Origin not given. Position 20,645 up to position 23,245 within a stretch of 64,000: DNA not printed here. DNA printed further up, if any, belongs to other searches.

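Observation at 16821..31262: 14.4-kb low-GC island of four genes (giant PA14/LamG/beta-helix adhesin, membrane protein, secreted lipase, CBM-bearing surface protein) between fhs and rlmN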

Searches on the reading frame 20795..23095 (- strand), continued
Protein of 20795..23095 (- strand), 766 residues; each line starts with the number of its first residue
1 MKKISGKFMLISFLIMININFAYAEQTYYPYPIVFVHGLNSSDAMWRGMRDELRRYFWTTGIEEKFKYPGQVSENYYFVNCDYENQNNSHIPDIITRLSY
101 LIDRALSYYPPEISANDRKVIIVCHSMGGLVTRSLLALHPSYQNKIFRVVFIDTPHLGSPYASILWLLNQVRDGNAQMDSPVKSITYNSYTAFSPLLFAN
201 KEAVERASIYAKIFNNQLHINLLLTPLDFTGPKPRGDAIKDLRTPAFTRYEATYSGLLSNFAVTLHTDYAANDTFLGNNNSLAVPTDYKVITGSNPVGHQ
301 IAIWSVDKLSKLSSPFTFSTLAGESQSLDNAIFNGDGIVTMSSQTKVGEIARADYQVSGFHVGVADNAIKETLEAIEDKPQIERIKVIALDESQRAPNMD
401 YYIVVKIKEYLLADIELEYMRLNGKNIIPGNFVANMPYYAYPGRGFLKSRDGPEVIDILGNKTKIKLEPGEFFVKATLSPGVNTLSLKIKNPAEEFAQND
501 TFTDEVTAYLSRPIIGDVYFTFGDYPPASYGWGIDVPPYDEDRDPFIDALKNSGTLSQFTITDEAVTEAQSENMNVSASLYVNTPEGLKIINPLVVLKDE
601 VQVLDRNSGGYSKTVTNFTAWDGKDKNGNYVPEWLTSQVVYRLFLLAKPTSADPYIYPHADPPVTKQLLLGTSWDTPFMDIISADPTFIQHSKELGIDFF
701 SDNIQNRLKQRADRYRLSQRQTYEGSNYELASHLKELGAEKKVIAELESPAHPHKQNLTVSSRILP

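Call 63: find_encoding_contigs(protein=P0017, flank=10000, max_places=2)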
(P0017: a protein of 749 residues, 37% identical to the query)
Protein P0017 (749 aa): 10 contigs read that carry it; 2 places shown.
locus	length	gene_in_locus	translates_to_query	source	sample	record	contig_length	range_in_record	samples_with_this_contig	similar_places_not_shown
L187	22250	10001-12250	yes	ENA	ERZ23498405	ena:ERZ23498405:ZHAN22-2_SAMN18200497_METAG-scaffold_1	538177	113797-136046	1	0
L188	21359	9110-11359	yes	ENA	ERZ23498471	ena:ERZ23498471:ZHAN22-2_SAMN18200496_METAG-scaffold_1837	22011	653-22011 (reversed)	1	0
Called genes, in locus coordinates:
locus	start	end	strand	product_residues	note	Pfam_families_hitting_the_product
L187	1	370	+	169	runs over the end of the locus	-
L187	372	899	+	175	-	PF07963:N_methyl (weak)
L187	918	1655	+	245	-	-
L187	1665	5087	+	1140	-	PF12836:HHH_3 (faint)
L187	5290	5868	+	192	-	PF07596:SBP_bac_10 (weak)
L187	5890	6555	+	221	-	PF07963:N_methyl (weak)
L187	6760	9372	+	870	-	PF17957:Big_7, PF09136:Glucodextran_B (weak), PF02369:Big_1, PF17131:TP_0789-like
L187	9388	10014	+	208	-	-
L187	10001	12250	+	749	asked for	PF02450:LCAT, PF07819:PGAP1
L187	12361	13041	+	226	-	PF01797:Y1_Tnp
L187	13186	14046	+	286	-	PF02481:DNA_processg_A, PF17782:WHD_DprA (faint)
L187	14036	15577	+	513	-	PF13541:ChlI, PF07728:AAA_5 (faint), PF01078:Mg_chelatase, PF00493:MCM (weak), PF13335:Mg_chelatase_C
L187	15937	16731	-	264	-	PF12146:Hydrolase_4, PF00561:Abhydrolase_1, PF12697:Abhydrolase_6 (weak), PF00326:Peptidase_S9 (faint)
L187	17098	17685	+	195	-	PF28178:Amuc_1102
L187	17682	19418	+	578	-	PF11104:PilM_2, PF14450:FtsA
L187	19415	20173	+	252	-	PF28028:Amuc_1100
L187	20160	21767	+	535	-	PF12836:HHH_3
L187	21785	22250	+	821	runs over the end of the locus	PF00515:TPR_1 (faint), PF13432:TPR_16 (faint), PF07719:TPR_2 (faint), PF13174:TPR_6 (faint), PF13181:TPR_8 (faint), PF13428:TPR_14 (faint), PF07660:STN (weak), PF00263:Secretin, +1 more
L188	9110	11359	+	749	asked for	PF02450:LCAT, PF07819:PGAP1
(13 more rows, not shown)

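Call 64: find_encoding_contigs(protein=P0024, flank=10000, max_places=2)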
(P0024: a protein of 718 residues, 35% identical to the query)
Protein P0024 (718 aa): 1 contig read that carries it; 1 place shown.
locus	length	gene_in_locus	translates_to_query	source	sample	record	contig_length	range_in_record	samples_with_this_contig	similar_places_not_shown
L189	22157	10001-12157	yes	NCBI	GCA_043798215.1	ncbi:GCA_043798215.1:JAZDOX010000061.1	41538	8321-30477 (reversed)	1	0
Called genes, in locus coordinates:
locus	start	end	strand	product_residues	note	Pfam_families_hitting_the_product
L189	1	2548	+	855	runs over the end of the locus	PF07691:PA14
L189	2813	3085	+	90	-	PF01541:GIY-YIG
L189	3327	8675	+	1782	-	PF22842:Pel9A-like_beta_helix, PF13229:Beta_helix, PF05048:NosD, PF13229:Beta_helix, PF07691:PA14, PF07691:PA14, PF13385:Laminin_G_3, PF09136:Glucodextran_B, +2 more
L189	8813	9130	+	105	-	PF01541:GIY-YIG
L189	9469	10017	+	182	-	-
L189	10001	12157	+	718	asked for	PF00561:Abhydrolase_1 (faint), PF01674:Lipase_2 (weak), PF02089:Palm_thioest (weak), PF05057:DUF676, PF06028:DUF915 (faint), PF07819:PGAP1, PF24096:DUF7379 (weak), PF02450:LCAT (weak)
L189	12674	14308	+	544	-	PF11104:PilM_2, PF06723:MreB_Mbl (faint), PF14450:FtsA, PF05137:PilN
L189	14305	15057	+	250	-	-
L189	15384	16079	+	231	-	-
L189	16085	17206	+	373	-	PF07719:TPR_2 (faint), PF13428:TPR_14 (faint), PF13432:TPR_16 (faint), PF14559:TPR_19 (faint)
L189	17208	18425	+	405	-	PF03958:Secretin_N (faint), PF00263:Secretin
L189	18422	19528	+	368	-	PF03958:Secretin_N (weak), PF00263:Secretin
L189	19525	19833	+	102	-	-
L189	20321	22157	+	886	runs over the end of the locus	PF02739:5_3_exonuc_N, PF01367:5_3_exonuc, PF01612:DNA_pol_A_exo1, PF22619:DNA_polI_exo1, PF00476:DNA_pol_A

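Call 70: predict_structure(alignment_id=A1)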
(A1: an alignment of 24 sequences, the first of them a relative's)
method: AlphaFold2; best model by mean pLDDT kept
length: 766 residues; sequences in the alignment: 24
mean_pLDDT: 73.2   pTM: 0.66
mean pLDDT of the five models: 73.2, 71.9, 71.5, 70.1, 67.1
residues with pLDDT >= 90: 152; 70-90: 346; 50-70: 157; < 50: 111
segments of 3 or more residues with pLDDT < 50: 20-26, 521-555, 679-705, 738-766
pLDDT, mean of each block of 10 residues (from residue 1): 71 66 51 87 78 72 63 79 79 89 88 81 92 93 93 87 93 87 70 56 79 88 85 86 92 85 91 85 91 76 79 84 89 89 86 85 75 82 91 83 86 77 94 83 73 87 88 91 91 74 89 73 38 35 34 53 71 75 60 59 57 61 62 57 76 82 79 67 44 30 47 52 51 51 32 31 34
secondary structure, 60 per line:
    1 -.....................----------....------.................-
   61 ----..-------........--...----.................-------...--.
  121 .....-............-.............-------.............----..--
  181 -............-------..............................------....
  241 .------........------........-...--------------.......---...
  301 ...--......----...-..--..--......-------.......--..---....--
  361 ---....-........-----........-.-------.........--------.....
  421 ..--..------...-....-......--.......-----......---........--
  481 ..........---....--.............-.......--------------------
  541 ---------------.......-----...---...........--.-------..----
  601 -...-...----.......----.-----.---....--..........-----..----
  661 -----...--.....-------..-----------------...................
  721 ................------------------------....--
elements in order (helices of 4 or more, strands of 3 or more residues): H2-22 E33-36 H43-57 H74-77 E78-81 H91-107 E120-125 H127-138 H140-145 E146-152 H160-172 H182-193 H201-230 H237-241 E248-255 E262-269 E288-294 H298-303 H306-311 E316-318 H328-333 H341-345 E355-358 H364-367 H369-376 E382-389 E399-407 E416-422 H437-440 H442-447 E450-456 E462-467 E471-478 E481-490 H494-497 E503-512 E514-520 E556-562 E574-584 E602-604 E613-619 H634-637 E640-649 E666-668 H702-736 H761-764

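Call 72: fold_search(model_id=the predicted structure, library=pdb)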
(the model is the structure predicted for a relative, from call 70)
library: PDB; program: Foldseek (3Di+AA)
matches with E <= 10: 1093; with E <= 0.001: 50
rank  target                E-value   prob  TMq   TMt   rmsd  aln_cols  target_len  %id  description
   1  6wpx_B                1.8e-08  1.00  0.21  0.35  30.7       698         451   12  Crystal structure of Bacillus licheniformis lipase BlEst2 in propetide form (released 2021-06-09)
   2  6wpx_A                6.6e-08  1.00  0.22  0.35  30.8       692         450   12  Crystal structure of Bacillus licheniformis lipase BlEst2 in propetide form (released 2021-06-09)
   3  2zyh_A                8.5e-05  0.80  0.12  0.19  32.9       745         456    9  mutant A. Fulgidus lipase S136A complexed with fatty acid fragment (released 2009-06-16)
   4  8sdd_A                1.1e-04  1.00  0.11  0.25  18.5       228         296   12  Crystal structure of fluoroacetate dehalogenase Daro3835 H274N mutant with D107-glycolyl intermediate (released 2024-02-14)
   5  3qzu_A                1.7e-04  1.00  0.13  0.50   2.7       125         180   21  Crystal structure of Bacillus subtilis Lipase A 7-fold mutant; the outcome of directed evolution towards thermostabili (released 2012-02-08)
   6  4bvj_B                1.8e-04  1.00  0.12  0.26   6.4       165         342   13  Structure of Y105A mutant of PhaZ7 PHB depolymerase (released 2013-09-18)
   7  9g8u_A                1.8e-04  1.00  0.21  0.47   9.5       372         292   13  Structure of the LipA:LipB complex from Acinetobacter baumannii (released 2025-02-19)
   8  6zti_A                1.9e-04  0.91  0.15  0.24  30.9       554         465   10  Phospholipase PlaB from Legionella pneumophila in complex with thio-NAD (released 2021-06-02)
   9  6zth_D                2.1e-04  0.89  0.15  0.23  31.0       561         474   11  Phospholipase PlaB from Legionella pneumophila (released 2021-06-02)
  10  5mlx_A                2.2e-04  1.00  0.13  0.26   6.2       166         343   14  Open loop conformation of PhaZ7 Y105E mutant (released 2017-05-10)
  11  7zbb_A                2.3e-04  1.00  0.15  0.35  19.6       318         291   13  HaloTag with TRaQ-G-ctrl ligand (released 2023-02-01)
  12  2zyi_A                2.3e-04  0.80  0.13  0.21  33.6       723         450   10  A. Fulgidus lipase with fatty acid fragment and calcium (released 2009-06-16)
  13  2zyr_A                2.3e-04  0.80  0.13  0.21  29.8       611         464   11  A. Fulgidus lipase with fatty acid fragment and magnesium (released 2009-06-16)
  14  6nkc_A                2.5e-04  1.00  0.13  0.54   2.4       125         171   23  Crystal Structure of the Lipase Lip_vut1 from Goat Rumen metagenome. (released 2020-01-22)
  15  1i6w_B                2.6e-04  1.00  0.12  0.48   2.9       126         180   21  THE CRYSTAL STRUCTURE OF BACILLUS SUBTILIS LIPASE: A MINIMAL ALPHA/BETA HYDROLASE ENZYME (released 2001-05-23)
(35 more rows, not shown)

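Call 80: search_protein_representatives(alignment_id=A1)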
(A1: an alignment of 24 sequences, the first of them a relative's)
Query: 24 sequences, 698 profile positions. Proteins with E-value up to 0.001 (for the whole library): 14065; up to 1e-10: 960; up to 1e-30: 76. The best 150 are listed.
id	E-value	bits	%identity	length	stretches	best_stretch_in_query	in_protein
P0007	4.4e-260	881.7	-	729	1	1-683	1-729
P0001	9.5e-251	850.8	-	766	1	1-692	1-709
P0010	1.2e-241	820.8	-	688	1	1-683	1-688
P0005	1.0e-236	804.5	-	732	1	1-683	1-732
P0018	3.7e-231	786.1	-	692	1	7-658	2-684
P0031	1.2e-218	744.7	-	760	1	14-683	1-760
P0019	2.2e-217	740.6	-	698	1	3-654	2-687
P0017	2.2e-217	740.5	-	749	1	8-684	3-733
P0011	2.6e-214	730.4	-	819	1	7-692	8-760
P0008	5.8e-212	722.6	-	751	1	1-695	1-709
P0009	1.4e-211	721.4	-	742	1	1-697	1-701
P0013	9.4e-201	685.6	-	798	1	7-693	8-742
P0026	1.8e-200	684.6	-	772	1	6-697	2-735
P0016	5.6e-200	683.0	-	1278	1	7-680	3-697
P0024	7.4e-200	682.6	-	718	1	5-697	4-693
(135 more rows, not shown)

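Call 83: search_protein_families(library=pfam, proteins=[L084:8001-8831:+, L187:8500-9372:+], max_evalue=1)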
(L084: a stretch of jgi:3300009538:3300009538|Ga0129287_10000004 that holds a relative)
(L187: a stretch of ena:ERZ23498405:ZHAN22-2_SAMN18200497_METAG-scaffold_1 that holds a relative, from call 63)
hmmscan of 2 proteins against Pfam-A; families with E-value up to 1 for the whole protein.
L084:8001-8831:+ (276 aa): 3 families
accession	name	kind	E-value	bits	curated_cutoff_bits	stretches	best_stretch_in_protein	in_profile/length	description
PF02369.22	Big_1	-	3.7e-09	37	34.9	1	12-86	19-93/93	Bacterial Ig-like domain (group 1)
PF17131.11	LolA_like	-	1e-05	25.7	30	1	176-276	81-178/184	Outer membrane lipoprotein-sorting protein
PF05881.18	CNPase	-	0.22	11.4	25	1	80-132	92-143/236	2',3'-cyclic nucleotide 3'-phosphodiesterase (CNP or CNPase)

L187:8500-9372:+ (290 aa): 2 families
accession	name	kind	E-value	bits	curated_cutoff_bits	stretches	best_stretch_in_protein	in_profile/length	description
PF02369.22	Big_1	-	3.6e-09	37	34.9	1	23-97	19-93/93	Bacterial Ig-like domain (group 1)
PF17131.11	LolA_like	-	1.2e-08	35.3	30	1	190-289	84-177/184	Outer membrane lipoprotein-sorting protein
